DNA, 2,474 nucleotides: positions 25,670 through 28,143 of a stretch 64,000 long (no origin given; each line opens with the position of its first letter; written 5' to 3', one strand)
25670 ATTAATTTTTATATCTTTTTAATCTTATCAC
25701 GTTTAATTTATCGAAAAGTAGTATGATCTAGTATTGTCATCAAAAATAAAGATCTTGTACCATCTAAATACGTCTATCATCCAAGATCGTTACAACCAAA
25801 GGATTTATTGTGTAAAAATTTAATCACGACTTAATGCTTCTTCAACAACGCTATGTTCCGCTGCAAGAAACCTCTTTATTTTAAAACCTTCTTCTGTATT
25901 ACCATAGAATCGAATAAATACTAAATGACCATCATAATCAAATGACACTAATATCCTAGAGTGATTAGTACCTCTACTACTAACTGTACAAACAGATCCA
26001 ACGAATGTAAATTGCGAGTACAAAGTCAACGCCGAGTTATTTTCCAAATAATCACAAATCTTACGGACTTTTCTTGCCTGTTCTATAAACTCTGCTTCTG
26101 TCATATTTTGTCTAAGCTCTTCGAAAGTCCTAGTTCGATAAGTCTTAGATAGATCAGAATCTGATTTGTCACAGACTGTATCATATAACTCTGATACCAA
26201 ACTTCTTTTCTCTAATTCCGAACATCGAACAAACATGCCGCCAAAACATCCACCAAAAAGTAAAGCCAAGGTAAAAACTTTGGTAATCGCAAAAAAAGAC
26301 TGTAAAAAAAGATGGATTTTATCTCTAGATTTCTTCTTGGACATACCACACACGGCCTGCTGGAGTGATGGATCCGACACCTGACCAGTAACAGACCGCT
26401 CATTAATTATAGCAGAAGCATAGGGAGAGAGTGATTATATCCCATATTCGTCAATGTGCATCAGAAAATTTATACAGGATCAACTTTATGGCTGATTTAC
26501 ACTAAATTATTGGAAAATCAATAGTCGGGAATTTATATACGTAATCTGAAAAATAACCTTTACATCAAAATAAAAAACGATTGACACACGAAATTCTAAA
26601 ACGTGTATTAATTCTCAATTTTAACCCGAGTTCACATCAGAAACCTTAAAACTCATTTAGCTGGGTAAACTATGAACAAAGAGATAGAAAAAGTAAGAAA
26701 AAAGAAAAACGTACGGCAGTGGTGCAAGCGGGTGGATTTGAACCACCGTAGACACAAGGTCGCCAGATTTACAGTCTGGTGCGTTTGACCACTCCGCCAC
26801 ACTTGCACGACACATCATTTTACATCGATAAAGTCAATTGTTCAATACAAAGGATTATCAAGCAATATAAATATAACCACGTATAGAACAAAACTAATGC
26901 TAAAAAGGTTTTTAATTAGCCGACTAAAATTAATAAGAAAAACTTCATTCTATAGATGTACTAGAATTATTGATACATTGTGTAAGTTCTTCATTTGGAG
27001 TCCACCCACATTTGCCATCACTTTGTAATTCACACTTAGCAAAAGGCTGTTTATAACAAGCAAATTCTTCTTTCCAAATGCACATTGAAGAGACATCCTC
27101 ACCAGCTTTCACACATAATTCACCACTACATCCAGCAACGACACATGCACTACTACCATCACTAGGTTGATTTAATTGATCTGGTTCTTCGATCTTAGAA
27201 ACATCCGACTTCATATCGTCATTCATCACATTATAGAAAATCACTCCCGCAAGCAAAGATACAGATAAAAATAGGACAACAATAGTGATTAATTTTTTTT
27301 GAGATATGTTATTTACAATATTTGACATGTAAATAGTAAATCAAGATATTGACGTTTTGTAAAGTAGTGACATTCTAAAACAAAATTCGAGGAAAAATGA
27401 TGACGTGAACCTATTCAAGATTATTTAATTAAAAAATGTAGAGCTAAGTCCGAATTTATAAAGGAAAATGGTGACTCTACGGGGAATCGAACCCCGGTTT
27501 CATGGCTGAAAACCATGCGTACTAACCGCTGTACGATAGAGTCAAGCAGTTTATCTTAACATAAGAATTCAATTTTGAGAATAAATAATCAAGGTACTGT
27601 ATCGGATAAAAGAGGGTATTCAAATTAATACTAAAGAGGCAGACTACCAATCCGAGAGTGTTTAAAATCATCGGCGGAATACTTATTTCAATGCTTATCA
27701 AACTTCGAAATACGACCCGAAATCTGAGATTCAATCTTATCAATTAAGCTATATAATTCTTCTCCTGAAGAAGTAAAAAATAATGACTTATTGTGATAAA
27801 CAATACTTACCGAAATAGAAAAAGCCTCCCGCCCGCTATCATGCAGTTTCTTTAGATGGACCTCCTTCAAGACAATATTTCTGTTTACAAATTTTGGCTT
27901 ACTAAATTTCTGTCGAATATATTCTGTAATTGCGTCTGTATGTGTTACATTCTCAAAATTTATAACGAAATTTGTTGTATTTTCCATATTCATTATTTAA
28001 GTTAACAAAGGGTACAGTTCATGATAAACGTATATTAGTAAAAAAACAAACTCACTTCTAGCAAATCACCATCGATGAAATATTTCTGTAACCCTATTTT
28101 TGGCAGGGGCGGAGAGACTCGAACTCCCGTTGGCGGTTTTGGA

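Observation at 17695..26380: Triplicated tRNA-Thr(GGT) / rpmG / large-propeller-protein / small-anchored-protein cassette: a recently expanding surface-protein locus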

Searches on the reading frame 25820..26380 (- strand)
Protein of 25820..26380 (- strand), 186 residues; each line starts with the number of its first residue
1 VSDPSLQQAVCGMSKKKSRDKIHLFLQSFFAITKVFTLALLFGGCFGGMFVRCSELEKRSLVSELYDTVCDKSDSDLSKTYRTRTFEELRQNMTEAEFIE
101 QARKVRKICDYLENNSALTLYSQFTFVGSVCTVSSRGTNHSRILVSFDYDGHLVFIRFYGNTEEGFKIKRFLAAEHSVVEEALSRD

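Call 7: search_protein_families(library=pfam, proteins=[window:25820-26380:-], max_evalue=1)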
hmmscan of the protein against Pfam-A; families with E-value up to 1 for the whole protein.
window:25820-26380:- (186 aa): 3 families
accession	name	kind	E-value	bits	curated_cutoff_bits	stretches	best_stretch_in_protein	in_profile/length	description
PF09907.15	HigB_toxin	-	0.0054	17.4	27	1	122-160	28-66/74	HigB_toxin, RelE-like toxic component of a toxin-antitoxin system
PF13529.12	Peptidase_C39_2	-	0.11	13.5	24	1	63-155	39-138/143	Peptidase_C39 like family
PF18095.7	PAS_12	-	0.14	12.2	22.6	0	83-124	22-65/153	UPF0242 C-terminal PAS-like domain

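Call 64: search_protein_families(library=ncbifam, proteins=[window:25820-26380:-], max_evalue=0.1)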
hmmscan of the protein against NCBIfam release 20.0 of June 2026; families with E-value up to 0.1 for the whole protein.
window:25820-26380:- (186 aa): 0 families

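Call 65: search_protein_families(library=padloc, proteins=[window:25820-26380:-], max_evalue=0.1)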
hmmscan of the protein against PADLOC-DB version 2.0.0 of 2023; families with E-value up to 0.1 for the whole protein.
window:25820-26380:- (186 aa): 1 family
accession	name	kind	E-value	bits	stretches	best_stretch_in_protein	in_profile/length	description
PDLC03979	PD-Lambda-2_A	-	0.00014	20.6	1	125-168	49-92/97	-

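Call 69: search_protein_families(library=phrogs, proteins=[window:25820-26380:-], max_evalue=0.01)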
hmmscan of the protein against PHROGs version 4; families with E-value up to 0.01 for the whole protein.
window:25820-26380:- (186 aa): 0 families

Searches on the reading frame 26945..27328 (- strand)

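Call 7: search_protein_families(library=pfam, proteins=[window:26945-27328:-], max_evalue=1)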
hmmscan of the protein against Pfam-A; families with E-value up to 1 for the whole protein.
window:26945-27328:- (127 aa): 0 families

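Call 64: search_protein_families(library=ncbifam, proteins=[window:26945-27328:-], max_evalue=0.1)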
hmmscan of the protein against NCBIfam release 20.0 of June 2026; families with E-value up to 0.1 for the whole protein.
window:26945-27328:- (127 aa): 2 families
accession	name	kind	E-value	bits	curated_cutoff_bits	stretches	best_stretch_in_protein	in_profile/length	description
TIGR04292.1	heavy_Cys_CGP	equivalog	5.1e-12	45.4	200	1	55-125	125-194/381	CGP-CTERM-anchored Cys-rich protein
TIGR04289.1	heavy_Cys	domain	2.4e-07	31.3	50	1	60-109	6-52/52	eight-cysteine-cluster domain-containing protein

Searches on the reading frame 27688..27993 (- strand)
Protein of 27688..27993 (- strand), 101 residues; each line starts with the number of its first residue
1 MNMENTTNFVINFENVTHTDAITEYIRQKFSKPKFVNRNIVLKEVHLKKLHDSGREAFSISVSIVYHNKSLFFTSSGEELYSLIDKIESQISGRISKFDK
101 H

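Call 7: search_protein_families(library=pfam, proteins=[window:27688-27993:-], max_evalue=1)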
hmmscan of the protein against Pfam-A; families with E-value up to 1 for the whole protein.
window:27688-27993:- (101 aa): 2 families
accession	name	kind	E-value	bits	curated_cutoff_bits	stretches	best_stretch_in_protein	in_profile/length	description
PF02482.25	Ribosomal_S30AE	-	6.6e-08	33.6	23.7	1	10-98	2-83/88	Sigma 54 modulation protein / S30EA ribosomal protein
PF02989.19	DUF228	-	0.018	15.3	25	1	40-89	16-61/182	Lyme disease proteins of unknown function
